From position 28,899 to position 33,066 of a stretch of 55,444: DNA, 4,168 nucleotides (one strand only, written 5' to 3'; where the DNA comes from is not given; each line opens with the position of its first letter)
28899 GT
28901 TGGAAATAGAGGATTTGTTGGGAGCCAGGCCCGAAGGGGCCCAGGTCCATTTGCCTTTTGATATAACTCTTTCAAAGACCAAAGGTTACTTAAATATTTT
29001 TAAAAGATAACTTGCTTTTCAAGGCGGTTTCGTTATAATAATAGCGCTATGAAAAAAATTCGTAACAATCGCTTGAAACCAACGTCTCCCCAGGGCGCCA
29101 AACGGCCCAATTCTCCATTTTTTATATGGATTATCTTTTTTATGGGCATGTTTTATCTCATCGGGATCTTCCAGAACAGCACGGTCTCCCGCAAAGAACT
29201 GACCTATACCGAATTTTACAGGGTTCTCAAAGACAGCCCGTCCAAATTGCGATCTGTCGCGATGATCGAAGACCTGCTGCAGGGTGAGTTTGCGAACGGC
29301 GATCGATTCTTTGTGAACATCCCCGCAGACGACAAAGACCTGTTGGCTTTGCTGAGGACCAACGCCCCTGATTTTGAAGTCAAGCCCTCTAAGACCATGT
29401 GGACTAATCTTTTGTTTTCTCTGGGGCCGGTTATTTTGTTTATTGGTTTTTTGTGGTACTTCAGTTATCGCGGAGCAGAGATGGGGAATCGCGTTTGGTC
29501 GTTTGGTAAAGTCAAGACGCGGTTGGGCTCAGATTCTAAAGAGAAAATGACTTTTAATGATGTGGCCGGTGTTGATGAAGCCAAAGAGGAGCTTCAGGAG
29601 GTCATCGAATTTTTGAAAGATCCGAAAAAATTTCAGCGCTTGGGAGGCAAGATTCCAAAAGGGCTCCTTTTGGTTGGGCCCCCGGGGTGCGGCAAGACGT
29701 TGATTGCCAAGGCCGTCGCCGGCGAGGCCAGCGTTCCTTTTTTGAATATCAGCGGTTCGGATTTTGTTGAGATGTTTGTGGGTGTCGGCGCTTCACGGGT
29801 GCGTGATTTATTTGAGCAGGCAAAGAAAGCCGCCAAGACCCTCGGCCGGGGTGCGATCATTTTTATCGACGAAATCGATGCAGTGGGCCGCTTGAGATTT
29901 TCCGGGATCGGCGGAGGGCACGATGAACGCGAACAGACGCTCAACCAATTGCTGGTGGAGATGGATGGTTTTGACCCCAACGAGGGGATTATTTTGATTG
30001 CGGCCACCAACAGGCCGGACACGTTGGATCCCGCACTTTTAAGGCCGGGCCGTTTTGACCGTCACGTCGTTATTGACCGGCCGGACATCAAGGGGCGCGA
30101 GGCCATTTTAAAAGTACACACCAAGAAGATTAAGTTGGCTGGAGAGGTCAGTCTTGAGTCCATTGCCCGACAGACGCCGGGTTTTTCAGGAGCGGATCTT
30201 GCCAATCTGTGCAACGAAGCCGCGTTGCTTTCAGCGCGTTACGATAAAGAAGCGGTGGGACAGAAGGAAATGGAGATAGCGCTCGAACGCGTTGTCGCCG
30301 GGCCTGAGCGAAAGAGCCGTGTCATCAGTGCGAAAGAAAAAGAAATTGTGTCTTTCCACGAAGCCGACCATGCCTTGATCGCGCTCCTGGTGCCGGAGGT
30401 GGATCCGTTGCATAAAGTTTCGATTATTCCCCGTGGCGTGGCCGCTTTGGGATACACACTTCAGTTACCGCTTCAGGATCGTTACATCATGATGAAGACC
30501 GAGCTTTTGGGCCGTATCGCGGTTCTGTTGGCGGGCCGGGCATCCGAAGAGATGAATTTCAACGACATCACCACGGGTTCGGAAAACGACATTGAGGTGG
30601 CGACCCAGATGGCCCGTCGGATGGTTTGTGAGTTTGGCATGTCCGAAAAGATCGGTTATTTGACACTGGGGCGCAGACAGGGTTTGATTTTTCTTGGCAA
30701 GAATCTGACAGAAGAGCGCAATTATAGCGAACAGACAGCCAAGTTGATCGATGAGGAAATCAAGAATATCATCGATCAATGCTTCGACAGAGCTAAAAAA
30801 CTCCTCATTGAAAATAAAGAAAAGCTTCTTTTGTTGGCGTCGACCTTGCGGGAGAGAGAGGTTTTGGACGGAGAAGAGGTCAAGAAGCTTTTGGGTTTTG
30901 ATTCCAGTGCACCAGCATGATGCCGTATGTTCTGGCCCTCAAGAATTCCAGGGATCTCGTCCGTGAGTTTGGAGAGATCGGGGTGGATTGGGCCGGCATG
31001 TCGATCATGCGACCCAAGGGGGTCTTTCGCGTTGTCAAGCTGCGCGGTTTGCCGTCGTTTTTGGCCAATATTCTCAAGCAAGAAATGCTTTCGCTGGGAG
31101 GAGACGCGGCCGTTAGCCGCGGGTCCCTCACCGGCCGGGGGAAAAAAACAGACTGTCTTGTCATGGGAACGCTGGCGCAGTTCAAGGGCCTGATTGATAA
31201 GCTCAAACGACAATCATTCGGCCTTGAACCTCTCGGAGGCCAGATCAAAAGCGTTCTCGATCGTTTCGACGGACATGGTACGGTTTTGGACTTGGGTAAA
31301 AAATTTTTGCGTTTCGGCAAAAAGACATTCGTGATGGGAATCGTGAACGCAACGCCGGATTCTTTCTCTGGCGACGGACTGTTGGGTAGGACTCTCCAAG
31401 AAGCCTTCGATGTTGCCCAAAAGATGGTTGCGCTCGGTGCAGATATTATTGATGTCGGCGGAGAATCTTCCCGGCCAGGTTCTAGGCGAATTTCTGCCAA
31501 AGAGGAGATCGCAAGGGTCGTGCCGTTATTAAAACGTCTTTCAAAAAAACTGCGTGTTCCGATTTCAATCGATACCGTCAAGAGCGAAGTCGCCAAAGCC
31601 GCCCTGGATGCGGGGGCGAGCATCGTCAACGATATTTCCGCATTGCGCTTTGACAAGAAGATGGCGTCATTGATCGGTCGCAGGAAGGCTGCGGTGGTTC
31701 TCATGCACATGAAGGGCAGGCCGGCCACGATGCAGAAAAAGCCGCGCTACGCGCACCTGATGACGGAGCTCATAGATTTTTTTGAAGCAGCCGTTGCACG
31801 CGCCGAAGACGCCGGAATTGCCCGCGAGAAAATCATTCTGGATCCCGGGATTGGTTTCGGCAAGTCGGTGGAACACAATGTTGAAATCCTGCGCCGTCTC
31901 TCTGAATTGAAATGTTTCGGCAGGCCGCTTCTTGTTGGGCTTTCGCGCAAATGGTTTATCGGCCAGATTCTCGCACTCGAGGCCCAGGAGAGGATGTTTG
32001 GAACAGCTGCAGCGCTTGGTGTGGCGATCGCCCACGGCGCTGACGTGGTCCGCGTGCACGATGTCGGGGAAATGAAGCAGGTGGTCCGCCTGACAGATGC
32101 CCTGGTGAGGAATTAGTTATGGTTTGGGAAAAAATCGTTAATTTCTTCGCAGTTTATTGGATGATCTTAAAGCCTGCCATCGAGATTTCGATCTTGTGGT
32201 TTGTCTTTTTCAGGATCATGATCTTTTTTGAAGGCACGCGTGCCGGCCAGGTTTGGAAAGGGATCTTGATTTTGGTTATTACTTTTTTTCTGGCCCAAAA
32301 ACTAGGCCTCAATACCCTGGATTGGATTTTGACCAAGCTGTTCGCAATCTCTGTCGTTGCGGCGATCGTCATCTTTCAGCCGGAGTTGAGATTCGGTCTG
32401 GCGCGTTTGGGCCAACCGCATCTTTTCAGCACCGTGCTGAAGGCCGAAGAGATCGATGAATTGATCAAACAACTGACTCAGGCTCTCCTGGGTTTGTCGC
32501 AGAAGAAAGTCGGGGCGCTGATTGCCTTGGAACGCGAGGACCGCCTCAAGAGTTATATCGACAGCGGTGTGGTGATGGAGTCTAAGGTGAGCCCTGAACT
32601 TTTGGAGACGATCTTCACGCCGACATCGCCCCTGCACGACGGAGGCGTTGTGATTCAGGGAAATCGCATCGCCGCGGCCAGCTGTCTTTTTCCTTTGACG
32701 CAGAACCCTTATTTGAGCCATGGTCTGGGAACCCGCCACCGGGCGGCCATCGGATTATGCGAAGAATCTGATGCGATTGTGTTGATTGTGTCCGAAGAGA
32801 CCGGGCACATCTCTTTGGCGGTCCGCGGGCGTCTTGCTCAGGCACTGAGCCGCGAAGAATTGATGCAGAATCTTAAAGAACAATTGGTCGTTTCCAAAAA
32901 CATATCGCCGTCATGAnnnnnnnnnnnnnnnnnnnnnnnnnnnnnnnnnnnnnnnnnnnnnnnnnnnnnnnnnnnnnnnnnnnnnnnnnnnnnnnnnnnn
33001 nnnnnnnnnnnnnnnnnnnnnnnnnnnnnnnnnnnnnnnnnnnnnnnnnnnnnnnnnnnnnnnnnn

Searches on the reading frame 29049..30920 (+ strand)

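Call 8: search_protein_families(library=pfam, proteins=[window:29049-30920:+])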
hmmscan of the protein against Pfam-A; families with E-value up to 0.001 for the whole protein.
window:29049-30920:+ (623 aa): 9 families
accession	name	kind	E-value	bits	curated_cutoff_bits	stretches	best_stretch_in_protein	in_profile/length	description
PF01434.24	Peptidase_M41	-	4.7e-65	219.5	29.9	1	424-614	1-191/191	Peptidase family M41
PF00004.35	AAA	-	5.7e-44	150.2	21.2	1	206-343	1-130/131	ATPase family associated with various cellular activities (AAA)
PF17862.7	AAA_lid_3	-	2.2e-14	53.1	27.2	1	367-409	2-44/45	AAA+ lid domain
PF07728.20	AAA_5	-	4.6e-07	30.4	22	1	205-331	1-136/139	AAA domain (dynein-related subfamily)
PF06480.20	FtsH_ext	-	1.3e-05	25.8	25.5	1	25-114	2-99/103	FtsH Extracellular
PF06068.19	TIP49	-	0.00014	21.6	23.8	1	170-240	24-89/347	TIP49 P-loop domain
PF13191.12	AAA_16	-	0.00051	21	32.6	0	199-226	20-47/167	AAA ATPase domain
PF13401.12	AAA_22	-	0.0006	20.6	27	0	206-301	8-104/130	AAA domain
PF05496.18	RuvB_N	-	0.0009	19.5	27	0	170-276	7-93/159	Holliday junction DNA helicase RuvB P-loop domain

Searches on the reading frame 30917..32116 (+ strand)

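Call 8: search_protein_families(library=pfam, proteins=[window:30917-32116:+])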
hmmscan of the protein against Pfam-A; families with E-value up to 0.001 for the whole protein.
window:30917-32116:+ (399 aa): 1 family
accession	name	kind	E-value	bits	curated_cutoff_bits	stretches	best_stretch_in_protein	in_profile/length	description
PF00809.28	Pterin_bind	-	3.2e-86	289.4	25.5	1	140-381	1-244/244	Pterin binding enzyme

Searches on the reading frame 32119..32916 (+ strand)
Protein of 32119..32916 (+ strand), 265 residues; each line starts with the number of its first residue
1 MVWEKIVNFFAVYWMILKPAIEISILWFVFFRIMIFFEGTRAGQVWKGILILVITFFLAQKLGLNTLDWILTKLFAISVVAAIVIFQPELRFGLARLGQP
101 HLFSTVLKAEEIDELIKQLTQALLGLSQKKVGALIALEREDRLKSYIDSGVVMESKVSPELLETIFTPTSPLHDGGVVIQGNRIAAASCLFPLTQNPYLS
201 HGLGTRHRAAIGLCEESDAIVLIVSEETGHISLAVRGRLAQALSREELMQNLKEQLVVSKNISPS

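Call 8: search_protein_families(library=pfam, proteins=[window:32119-32916:+])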
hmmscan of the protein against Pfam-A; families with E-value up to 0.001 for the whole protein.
window:32119-32916:+ (265 aa): 2 families
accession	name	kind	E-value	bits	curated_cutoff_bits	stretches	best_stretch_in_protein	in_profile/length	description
PF02457.21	DAC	-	4.9e-41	139.5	27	1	121-238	2-118/119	DisA bacterial checkpoint controller nucleotide-binding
PF19293.4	CdaA_N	-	4.3e-05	24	23.8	1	16-89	6-80/81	CdaA N-terminal transmembrane domain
